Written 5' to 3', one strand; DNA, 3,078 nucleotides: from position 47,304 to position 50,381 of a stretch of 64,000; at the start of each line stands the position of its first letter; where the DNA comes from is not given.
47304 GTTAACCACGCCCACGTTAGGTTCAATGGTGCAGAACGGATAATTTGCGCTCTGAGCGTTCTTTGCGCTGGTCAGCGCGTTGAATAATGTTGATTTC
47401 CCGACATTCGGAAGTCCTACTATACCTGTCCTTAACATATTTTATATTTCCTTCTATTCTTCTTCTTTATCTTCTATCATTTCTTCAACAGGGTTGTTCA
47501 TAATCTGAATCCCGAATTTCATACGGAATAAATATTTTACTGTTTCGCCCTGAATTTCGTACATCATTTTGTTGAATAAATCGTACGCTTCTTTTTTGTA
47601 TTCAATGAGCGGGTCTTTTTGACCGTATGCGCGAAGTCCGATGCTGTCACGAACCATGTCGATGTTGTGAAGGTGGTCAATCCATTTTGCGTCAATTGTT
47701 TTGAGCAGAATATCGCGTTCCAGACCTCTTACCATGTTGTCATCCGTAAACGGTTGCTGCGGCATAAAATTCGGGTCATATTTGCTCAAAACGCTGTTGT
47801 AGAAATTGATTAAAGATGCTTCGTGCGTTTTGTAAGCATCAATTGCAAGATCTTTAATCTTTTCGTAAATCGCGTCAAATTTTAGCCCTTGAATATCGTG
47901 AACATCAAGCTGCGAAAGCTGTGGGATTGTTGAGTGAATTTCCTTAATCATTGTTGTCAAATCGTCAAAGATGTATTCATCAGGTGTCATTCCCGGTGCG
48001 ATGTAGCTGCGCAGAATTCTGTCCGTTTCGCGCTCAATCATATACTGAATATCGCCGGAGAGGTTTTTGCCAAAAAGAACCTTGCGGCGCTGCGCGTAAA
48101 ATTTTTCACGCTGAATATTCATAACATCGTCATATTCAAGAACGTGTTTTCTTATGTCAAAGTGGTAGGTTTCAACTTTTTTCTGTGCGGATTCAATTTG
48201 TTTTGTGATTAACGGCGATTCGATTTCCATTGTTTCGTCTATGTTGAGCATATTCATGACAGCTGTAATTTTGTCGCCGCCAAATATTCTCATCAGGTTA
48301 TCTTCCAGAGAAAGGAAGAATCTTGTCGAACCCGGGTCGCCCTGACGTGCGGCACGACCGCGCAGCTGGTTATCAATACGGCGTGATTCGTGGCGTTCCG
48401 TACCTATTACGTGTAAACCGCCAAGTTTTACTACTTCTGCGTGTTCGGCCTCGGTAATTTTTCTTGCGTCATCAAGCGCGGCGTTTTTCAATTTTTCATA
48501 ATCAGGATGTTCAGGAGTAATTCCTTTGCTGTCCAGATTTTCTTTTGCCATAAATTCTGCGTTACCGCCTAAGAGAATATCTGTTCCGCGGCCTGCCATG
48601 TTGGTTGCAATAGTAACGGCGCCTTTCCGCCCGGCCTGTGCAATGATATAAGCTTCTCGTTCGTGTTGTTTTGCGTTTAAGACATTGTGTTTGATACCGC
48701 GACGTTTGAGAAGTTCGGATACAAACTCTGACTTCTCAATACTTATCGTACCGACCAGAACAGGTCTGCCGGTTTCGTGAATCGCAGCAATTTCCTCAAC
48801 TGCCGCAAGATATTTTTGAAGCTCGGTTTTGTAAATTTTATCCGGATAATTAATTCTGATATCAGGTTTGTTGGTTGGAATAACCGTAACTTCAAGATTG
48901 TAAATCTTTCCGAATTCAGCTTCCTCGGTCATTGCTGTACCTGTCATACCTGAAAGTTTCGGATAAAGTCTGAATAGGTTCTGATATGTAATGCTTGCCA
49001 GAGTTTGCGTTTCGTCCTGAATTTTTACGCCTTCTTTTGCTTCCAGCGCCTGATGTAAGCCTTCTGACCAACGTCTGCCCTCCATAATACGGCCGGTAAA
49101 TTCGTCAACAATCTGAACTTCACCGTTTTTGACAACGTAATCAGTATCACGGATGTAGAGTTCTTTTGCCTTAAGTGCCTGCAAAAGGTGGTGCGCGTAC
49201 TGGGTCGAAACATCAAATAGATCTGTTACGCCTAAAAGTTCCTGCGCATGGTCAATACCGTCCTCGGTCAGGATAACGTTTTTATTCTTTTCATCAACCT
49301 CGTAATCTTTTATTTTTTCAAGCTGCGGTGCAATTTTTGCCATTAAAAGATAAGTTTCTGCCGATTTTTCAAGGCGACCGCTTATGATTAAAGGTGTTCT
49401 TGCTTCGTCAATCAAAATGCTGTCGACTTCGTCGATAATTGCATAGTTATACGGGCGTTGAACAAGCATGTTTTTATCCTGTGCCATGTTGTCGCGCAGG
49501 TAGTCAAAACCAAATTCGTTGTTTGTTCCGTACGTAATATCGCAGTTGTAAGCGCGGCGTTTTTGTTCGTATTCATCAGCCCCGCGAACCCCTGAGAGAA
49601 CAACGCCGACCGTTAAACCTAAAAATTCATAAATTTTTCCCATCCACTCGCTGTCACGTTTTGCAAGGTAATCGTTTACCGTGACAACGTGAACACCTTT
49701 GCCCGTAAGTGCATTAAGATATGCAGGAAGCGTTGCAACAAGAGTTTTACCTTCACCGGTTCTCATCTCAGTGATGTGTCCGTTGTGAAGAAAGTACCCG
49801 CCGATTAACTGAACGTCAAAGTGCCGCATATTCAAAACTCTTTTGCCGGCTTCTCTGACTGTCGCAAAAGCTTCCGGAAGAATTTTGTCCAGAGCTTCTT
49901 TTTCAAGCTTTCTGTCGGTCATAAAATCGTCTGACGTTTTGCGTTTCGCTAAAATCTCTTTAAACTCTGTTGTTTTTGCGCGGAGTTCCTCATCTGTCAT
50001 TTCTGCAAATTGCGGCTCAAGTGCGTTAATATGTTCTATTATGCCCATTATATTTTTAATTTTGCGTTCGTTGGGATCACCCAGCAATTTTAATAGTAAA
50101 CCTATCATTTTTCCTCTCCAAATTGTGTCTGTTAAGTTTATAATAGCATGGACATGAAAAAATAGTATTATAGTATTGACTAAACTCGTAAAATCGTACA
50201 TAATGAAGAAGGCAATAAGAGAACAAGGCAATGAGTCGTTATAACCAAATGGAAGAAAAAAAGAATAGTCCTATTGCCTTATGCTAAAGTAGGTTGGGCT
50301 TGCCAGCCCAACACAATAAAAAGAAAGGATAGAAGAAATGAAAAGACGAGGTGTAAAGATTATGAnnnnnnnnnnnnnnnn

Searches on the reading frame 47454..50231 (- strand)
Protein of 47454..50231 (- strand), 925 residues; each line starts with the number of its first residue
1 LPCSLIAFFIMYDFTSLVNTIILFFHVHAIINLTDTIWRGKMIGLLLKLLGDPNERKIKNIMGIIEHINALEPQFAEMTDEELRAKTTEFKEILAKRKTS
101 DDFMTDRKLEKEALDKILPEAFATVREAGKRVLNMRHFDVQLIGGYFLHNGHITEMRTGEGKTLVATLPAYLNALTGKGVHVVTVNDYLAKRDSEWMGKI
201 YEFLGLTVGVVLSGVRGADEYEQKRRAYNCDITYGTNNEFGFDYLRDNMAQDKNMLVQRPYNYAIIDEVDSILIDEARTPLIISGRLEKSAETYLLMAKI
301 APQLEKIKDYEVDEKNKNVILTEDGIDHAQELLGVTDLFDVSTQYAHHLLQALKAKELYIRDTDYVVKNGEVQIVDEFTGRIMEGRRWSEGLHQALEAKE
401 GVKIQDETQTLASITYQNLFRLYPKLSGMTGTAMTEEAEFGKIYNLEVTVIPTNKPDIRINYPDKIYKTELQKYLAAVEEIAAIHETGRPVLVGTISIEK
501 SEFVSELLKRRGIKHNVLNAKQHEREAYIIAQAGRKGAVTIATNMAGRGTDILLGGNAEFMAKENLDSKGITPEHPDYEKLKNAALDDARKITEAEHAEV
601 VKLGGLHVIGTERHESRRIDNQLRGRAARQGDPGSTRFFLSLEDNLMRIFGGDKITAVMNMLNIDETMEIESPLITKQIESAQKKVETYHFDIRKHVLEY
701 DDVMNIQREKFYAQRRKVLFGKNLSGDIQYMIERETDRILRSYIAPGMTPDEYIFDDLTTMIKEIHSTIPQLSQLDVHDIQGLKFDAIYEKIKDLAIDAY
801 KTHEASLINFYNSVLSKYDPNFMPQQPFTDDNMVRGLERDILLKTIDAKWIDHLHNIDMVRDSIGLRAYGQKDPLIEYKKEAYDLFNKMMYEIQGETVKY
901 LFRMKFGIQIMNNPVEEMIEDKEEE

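Call 12: search_protein_families(library=ncbifam, proteins=[window:47454-50231:-], max_evalue=0.00001)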
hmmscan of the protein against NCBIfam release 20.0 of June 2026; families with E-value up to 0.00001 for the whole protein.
window:47454-50231:- (925 aa): 8 families
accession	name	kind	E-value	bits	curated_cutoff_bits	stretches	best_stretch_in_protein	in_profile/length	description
NF009538.1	PRK12904.1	equivalog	0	1143.6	814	1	46-905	2-812/814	preprotein translocase subunit SecA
TIGR00963.1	secA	equivalog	0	1109.8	800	1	68-893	1-787/787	preprotein translocase subunit SecA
NF006630.0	PRK09200.1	subfamily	6.7e-277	920.7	862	2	49-557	5-497/789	preprotein translocase subunit SecA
TIGR04397.1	SecA2_Bac_anthr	exception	7.3e-271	900.7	1085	2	48-558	3-496/774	accessory Sec system translocase SecA2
NF009536.0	PRK12901.1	equivalog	1.1e-268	894.6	1493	5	291-557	446-702/1118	preprotein translocase subunit SecA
TIGR03714.1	secA2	equivalog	1.2e-222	741.3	930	3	54-556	2-492/762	accessory Sec system translocase SecA2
TIGR04221.1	SecA2_Mycobac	equivalog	2.5e-185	617.9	725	3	47-559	6-496/762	accessory Sec system translocase SecA2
NF012136.0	SecA2_Lm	equivalog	4.3e-183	610.3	1100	2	58-555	11-490/776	accessory Sec system translocase SecA2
